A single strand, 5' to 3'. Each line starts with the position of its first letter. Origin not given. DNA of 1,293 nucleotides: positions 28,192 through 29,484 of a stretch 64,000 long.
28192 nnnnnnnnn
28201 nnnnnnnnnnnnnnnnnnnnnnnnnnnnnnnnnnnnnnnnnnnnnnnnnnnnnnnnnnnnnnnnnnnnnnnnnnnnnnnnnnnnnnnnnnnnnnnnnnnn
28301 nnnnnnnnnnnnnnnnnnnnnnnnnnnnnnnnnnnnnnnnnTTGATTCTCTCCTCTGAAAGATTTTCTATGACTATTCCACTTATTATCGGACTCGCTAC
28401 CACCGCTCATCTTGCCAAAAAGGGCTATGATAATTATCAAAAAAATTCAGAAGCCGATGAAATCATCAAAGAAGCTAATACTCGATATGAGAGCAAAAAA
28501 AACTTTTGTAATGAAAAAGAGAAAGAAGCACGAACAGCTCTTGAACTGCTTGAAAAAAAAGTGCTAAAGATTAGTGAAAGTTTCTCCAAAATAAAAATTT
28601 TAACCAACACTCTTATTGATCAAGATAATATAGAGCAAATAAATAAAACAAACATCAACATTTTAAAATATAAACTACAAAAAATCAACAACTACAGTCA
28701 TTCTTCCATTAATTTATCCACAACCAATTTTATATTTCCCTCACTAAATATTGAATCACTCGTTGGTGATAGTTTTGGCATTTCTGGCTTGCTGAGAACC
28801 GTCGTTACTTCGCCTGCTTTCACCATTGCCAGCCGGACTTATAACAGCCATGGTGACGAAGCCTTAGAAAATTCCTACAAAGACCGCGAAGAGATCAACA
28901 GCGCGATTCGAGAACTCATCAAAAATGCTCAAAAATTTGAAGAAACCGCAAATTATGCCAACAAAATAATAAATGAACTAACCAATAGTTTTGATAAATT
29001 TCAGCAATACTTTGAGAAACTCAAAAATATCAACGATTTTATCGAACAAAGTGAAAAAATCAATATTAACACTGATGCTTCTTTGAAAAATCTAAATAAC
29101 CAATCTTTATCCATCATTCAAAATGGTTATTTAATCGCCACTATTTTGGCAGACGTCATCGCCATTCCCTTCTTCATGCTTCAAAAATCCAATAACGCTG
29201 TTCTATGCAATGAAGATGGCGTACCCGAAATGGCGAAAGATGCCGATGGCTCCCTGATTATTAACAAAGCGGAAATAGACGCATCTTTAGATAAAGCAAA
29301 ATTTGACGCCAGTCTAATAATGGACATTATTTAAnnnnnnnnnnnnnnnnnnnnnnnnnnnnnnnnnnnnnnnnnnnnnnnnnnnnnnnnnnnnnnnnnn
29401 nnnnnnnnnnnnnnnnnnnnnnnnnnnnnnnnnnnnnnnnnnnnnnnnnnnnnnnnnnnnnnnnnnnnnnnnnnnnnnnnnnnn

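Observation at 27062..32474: Candidate undescribed system: WYL - SHOCT - three helical membrane-type proteins - YkgJ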

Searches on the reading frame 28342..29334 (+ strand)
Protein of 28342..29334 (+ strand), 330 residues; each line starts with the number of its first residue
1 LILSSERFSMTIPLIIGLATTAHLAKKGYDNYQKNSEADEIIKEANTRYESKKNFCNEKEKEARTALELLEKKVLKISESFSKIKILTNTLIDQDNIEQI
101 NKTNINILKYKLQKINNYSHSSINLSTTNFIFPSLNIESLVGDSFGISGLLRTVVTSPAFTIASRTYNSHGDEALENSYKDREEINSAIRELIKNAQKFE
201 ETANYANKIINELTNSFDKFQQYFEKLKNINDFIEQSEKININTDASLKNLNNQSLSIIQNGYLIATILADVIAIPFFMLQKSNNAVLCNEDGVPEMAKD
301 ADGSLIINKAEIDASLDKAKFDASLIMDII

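Call 3: search_protein_families(library=pfam, proteins=[window:28342-29334:+], max_evalue=1)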
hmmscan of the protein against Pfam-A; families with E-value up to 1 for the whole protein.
window:28342-29334:+ (330 aa): 7 families
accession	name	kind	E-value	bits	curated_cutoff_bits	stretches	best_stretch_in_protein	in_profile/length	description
PF00210.30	Ferritin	-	4.4e-05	23.9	24.5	1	168-229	79-141/142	Ferritin-like domain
PF14780.11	NEPRO_N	-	0.012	15.7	24.9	1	182-245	24-87/185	Nucleolus and neural progenitor protein, N-terminal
PF12205.13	GIT1_C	-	0.34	11.6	25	1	183-268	9-101/110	G protein-coupled receptor kinase-interacting protein 1 C term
PF02646.22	RmuC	-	0.44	10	26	1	177-245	223-289/291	RmuC family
PF09969.14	DUF2203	-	0.49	11.5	24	0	202-240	4-42/122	Uncharacterized conserved protein (DUF2203)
PF17109.10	Goodbye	-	0.62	11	24.8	0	183-223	80-120/120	fungal STAND N-terminal Goodbye domain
PF24164.1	TMP_N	-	0.73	10.8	27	0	173-218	30-75/82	Tape measure protein N-terminal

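Call 4: search_protein_families(library=padloc, proteins=[window:28342-29334:+], max_evalue=1)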
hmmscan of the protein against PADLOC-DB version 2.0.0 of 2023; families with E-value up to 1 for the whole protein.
window:28342-29334:+ (330 aa): 1 family
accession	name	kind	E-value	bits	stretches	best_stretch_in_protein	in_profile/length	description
PDLC04407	PDC-M09A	-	0.094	10.2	1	174-262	17-106/282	-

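Call 5: search_protein_families(library=ncbifam, proteins=[window:28342-29334:+], max_evalue=1)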
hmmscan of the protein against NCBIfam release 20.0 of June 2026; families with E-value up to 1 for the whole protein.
window:28342-29334:+ (330 aa): 1 family
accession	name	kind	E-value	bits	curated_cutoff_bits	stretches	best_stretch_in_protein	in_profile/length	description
NF052665.1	CC0731_fam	equivalog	0.82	9.6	130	0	177-226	11-61/74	CC0731 family SpdR-regulated protein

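Call 12: find_homologous_proteins(query=window:28342-29334:+)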
Query window:28342-29334:+ (330 aa): 40 proteins with E <= 0.001 among 3857 candidates.
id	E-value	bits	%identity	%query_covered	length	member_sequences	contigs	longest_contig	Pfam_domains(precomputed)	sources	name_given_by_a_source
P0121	1.7e-196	669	100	97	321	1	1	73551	-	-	-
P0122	2.9e-136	471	72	97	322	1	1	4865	-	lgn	-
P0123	1.8e-74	269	41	97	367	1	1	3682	-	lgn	-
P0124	5.3e-74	267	39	95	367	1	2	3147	-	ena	-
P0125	8.8e-71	256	40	95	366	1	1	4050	-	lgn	-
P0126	6.0e-69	250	38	94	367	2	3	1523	-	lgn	-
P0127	5.8e-68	247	38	95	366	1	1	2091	-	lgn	-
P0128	3.6e-67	245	42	55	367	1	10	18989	-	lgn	-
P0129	4.4e-67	244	38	96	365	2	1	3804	-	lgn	-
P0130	1.9e-63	232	37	95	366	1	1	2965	-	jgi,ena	-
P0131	7.8e-63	230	37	96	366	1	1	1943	-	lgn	-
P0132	2.3e-62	229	37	93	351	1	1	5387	-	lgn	-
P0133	9.0e-62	227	38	95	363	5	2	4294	-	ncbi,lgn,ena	-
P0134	1.3e-61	226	37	94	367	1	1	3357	-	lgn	-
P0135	5.1e-61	224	38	53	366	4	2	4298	-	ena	-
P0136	4.2e-60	221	36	91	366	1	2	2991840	-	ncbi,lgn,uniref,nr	ncbi:hypothetical protein [Candidatus Symbiobacter mobilis]|uniref:Methyl-accepting chemotaxis prote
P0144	1.1e-57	213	40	53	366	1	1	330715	-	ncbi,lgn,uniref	ncbi:chemotaxis protein [uncultured Comamonas sp.]|uniref:chemotaxis protein n=1 Tax=uncultured Coma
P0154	3.2e-46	176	31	95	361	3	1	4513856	-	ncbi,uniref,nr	ncbi:hypothetical protein [Shewanella zhangzhouensis]|uniref:hypothetical protein n=1 Tax=Shewanella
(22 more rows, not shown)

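Call 15: search_protein_families(library=pfam, proteins=[P0136, P0154], max_evalue=1)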
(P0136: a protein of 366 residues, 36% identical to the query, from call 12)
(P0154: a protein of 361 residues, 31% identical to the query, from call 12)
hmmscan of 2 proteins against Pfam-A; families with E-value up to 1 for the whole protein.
P0136 (366 aa): 4 families
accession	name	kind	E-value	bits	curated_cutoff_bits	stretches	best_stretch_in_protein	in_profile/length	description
PF05055.17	DUF677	-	0.0052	16.2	29.1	1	181-292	204-318/336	Protein of unknown function (DUF677)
PF16731.10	GARP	-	0.039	13.9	27.4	1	205-249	56-100/193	Glutamic acid/alanine-rich protein of Trypanosoma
PF04871.18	Uso1_p115_C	-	0.23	12.2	28.4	1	210-296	39-108/121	Uso1 / p115 like vesicle tethering protein, C terminal region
PF09969.14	DUF2203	-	0.41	11.8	24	1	211-286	18-91/122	Uncharacterized conserved protein (DUF2203)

P0154 (361 aa): 8 families
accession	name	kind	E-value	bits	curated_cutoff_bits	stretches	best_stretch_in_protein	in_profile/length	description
PF04108.17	ATG17_like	-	0.033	14.1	43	0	219-288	210-280/355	Autophagy protein ATG17-like domain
PF06009.19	Laminin_II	-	0.047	14.1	33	1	220-286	3-69/138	Laminin Domain II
PF06295.17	ZapG-like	-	0.2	12.1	33.5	0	9-88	6-86/123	Z-ring associated protein G-like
PF04136.21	COG3_N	-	0.25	11.7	27.9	0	216-288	14-85/147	Conserved oligomeric Golgi complex subunit 3, N-terminal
PF04012.17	PspA_IM30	-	0.37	10.8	33.9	1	208-285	81-155/220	PspA/IM30 family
PF10498.14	IFT57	-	0.5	9.7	40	1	212-288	224-301/360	Intra-flagellar transport protein 57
PF06103.16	DUF948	-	0.55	10.9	37.2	0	215-282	21-85/89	Bacterial protein of unknown function (DUF948)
PF11467.13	LEDGF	-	0.93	9.6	26.3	0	29-61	76-110/120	Lens epithelium-derived growth factor (LEDGF)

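Call 31: find_encoding_contigs(protein=P0122, flank=6000, max_places=4)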
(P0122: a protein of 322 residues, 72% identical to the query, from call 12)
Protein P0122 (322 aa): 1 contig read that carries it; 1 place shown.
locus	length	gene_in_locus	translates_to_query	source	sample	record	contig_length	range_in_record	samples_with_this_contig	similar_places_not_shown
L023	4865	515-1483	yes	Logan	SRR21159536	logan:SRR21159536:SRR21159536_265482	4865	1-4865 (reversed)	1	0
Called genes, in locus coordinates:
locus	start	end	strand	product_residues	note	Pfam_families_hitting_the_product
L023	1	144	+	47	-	?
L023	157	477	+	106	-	PF09851:SHOCT (weak)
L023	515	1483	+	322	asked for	-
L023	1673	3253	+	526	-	-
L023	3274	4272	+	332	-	-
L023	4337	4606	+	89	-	PF03692:CxxCxxCC (weak)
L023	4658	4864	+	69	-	?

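Call 32: find_encoding_contigs(protein=P0144, flank=7000, max_places=2)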
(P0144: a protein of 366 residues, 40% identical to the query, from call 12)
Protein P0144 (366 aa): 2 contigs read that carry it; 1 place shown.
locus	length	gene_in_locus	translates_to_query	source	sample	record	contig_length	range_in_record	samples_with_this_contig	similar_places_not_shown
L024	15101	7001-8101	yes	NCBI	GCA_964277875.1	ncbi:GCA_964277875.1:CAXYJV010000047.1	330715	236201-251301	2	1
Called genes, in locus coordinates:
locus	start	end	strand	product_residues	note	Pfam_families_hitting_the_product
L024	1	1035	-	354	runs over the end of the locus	PF09588:YqaJ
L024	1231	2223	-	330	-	PF06067:DUF932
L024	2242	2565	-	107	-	-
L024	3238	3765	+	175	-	PF05154:TM2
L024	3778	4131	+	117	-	-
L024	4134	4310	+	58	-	-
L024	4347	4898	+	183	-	-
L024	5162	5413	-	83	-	PF13560:HTH_31, PF12844:HTH_19, PF01381:HTH_3, PF13443:HTH_26 (weak)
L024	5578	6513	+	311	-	PF13280:WYL, PF25583:WCX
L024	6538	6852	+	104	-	PF09851:SHOCT (weak)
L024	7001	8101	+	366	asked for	-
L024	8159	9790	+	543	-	-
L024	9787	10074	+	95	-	PF03692:CxxCxxCC (weak)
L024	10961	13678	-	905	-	PF04851:ResIII (weak), PF08722:Tn7_TnsA-like_N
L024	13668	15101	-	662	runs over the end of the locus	PF01555:N6_N4_Mtase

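Call 33: find_encoding_contigs(protein=P0136, flank=7000, max_places=2)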
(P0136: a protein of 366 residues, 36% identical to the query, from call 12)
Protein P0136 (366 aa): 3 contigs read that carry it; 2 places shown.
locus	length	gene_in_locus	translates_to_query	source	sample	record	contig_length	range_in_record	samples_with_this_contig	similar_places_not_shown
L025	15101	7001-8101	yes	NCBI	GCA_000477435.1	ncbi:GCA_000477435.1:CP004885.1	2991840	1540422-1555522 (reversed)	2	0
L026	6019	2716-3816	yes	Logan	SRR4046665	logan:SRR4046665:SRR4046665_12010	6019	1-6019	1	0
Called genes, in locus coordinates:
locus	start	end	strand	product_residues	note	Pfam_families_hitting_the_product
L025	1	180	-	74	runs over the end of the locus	-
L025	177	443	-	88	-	PF13560:HTH_31 (weak), PF01381:HTH_3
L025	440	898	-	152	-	-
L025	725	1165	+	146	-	-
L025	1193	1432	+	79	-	PF05534:HicB (weak)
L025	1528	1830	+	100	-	-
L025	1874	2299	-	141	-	PF08808:RES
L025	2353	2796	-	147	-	PF20432:Xre-like-HTH, PF09722:Xre_MbcA_ParS_C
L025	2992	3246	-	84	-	-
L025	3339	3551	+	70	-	-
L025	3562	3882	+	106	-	-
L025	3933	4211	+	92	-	PF04221:RelB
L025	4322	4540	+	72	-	-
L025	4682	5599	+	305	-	PF08220:HTH_DeoR (weak), PF13280:WYL, PF25583:WCX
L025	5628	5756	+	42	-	-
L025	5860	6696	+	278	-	PF12787:EcsC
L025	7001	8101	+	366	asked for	-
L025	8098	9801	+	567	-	-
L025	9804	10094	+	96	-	PF03692:CxxCxxCC (faint)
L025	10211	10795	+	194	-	PF01797:Y1_Tnp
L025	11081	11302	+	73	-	-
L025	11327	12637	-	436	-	PF00070:Pyr_redox (faint), PF00890:FAD_binding_2 (weak), PF01266:DAO, PF01593:Amino_oxidase, PF03486:HI0933_like (faint), PF07992:Pyr_redox_2 (weak), PF12831:FAD_oxidored (weak), PF13450:NAD_binding_8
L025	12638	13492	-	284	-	PF00494:SQS_PSY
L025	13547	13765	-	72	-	-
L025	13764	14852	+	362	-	PF03102:NeuB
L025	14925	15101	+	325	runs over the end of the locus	PF01370:Epimerase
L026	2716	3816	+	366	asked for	-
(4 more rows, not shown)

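Call 34: find_encoding_contigs(protein=P0154, flank=7000, max_places=2)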
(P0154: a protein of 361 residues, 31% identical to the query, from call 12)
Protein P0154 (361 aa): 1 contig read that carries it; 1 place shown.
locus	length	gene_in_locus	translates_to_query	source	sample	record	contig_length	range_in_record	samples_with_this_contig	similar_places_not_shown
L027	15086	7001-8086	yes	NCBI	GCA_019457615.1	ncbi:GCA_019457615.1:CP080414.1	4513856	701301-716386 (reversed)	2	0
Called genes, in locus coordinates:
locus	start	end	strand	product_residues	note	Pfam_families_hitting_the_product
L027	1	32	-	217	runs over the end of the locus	-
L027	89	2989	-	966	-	PF05960:DUF885, PF10026:DUF2268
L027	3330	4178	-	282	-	PF00165:HTH_AraC (weak), PF12833:HTH_18, PF00165:HTH_AraC (weak)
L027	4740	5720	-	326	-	PF05598:DUF772, PF01609:DDE_Tnp_1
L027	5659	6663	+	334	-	PF10947:DUF2628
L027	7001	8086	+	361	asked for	-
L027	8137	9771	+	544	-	-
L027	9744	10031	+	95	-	PF03692:CxxCxxCC (weak)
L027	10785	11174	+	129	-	PF22470:Histone_HNS_N, PF00816:Histone_HNS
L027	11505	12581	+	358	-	-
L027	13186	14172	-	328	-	-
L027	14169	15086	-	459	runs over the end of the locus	-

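Call 39: search_protein_families(library=padloc, proteins=[L024:7001-8101:+, L024:8159-9790:+, L024:9787-10074:+, L025:8098-9801:+, L027:8137-9771:+, L024:5578-6513:+, L025:5860-6696:+], max_evalue=0.1)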
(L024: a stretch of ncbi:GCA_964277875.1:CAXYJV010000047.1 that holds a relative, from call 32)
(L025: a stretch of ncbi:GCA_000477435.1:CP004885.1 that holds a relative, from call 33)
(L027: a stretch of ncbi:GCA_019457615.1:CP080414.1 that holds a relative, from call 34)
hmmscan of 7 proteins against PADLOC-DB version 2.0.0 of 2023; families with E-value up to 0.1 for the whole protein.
L024:7001-8101:+ (366 aa): 3 families
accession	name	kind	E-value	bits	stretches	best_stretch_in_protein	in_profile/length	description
PDLC04407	PDC-M09A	-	3.5e-21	74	1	103-260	78-246/282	-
PDLC04406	PDC-M09A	-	7.4e-10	36.8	1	121-256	145-285/330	-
PDLC03841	LeoBC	-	4.7e-06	24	1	156-267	457-563/601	-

L024:8159-9790:+ (543 aa): 1 family
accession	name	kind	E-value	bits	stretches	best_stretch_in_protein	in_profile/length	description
PDLC04630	PDC-M40B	-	7.9e-36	121.9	2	200-472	194-458/547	-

L024:9787-10074:+ (95 aa): 0 families

L025:8098-9801:+ (567 aa): 1 family
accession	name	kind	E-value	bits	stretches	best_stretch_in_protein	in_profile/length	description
PDLC04630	PDC-M40B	-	5.4e-35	119.1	2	232-462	203-429/547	-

L027:8137-9771:+ (544 aa): 2 families
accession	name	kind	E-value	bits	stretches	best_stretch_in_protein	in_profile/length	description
PDLC04630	PDC-M40B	-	2.4e-34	117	2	190-440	185-432/547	-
PDLC02750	PbeC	-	0.0023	14.6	1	129-246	162-281/629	PbeC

L024:5578-6513:+ (311 aa): 4 families
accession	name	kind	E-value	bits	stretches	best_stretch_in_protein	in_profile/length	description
PDLC01652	WYL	-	7.7e-26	89.3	1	131-299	16-162/162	"CAS-I,CAS-II,CAS-III,CAS-IV,CAS-V,CAS-VI; associated_signaling"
PDLC01457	WYL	-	5.1e-19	66.8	1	17-276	3-218/229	"CAS-I,CAS-II,CAS-III,CAS-IV,CAS-V,CAS-VI; associated_signaling"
PDLC01766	Cas3c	-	3.1e-12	43.5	1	148-296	161-310/1009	-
PDLC01689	Cas12f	-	0.02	12.1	1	175-220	235-280/471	CAS-V-F; effector__SPE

L025:5860-6696:+ (278 aa): 2 families
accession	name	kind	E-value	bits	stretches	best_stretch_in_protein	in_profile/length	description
PDLC04988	PDC-S29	-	5.9e-10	37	2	63-177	42-159/220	-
PDLC04989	PDC-S30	-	0.0092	13.3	1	149-240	134-226/268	-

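Call 57: search_protein_representatives(alignment_id=A3)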
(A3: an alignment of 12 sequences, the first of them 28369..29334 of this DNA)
Query: 12 sequences, 366 profile positions. Proteins with E-value up to 0.001 (for the whole library): 4312; up to 1e-10: 2767; up to 1e-30: 920. The best 150 are listed.
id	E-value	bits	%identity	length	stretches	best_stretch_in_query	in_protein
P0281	4.9e-158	542.2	-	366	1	1-364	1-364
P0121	1.4e-120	419.0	-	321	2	158-366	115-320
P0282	3.5e-109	381.5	-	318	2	169-363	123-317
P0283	6.9e-108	377.2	-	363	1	1-359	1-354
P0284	1.1e-107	376.6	-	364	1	5-361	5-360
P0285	6.8e-107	374.0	-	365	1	1-358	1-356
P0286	6.9e-106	370.7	-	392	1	3-350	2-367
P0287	4.4e-105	368.0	-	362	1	1-363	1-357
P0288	2.0e-103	362.5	-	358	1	1-362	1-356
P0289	1.1e-100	353.6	-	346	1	1-358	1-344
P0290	1.0e-97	343.8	-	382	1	1-361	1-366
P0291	1.1e-97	343.7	-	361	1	1-360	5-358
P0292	4.5e-95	335.1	-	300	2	178-364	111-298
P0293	4.0e-94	332.0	-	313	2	191-364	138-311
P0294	5.8e-93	328.1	-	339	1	1-360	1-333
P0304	5.3e-83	295.3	-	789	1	1-322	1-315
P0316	2.1e-72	260.5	-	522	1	1-331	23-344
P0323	2.3e-67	243.9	-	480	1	1-318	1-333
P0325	1.2e-66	241.5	-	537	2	1-320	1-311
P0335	4.1e-62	226.6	-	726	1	1-334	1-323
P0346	1.2e-59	218.5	-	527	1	1-318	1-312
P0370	2.7e-57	210.7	-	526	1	1-352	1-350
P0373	4.5e-57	210.0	-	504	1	1-319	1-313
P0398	1.6e-55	204.9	-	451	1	10-327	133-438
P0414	6.3e-55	203.0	-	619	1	1-318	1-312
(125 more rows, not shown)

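Call 58: search_protein_families(library=pfam, proteins=[P0304, P0335, P0414, P0325, P0316, P0346, P0370, P0373, P0323, P0398], max_evalue=0.001)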
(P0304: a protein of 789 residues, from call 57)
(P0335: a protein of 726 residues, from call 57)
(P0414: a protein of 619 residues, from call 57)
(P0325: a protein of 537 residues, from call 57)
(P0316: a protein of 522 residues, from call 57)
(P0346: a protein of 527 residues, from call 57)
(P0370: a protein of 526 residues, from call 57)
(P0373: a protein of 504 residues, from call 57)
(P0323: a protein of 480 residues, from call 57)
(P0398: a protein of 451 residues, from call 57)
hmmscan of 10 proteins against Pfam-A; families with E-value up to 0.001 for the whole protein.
P0304 (789 aa): 0 families

P0335 (726 aa): 0 families

P0414 (619 aa): 0 families

P0325 (537 aa): 0 families

P0316 (522 aa): 0 families

P0346 (527 aa): 0 families

P0370 (526 aa): 0 families

P0373 (504 aa): 1 family
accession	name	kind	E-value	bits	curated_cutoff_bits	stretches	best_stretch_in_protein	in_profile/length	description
PF08238.18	Sel1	-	3.6e-10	40.4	30.7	2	465-490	11-36/36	Sel1 repeat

P0323 (480 aa): 0 families

P0398 (451 aa): 0 families
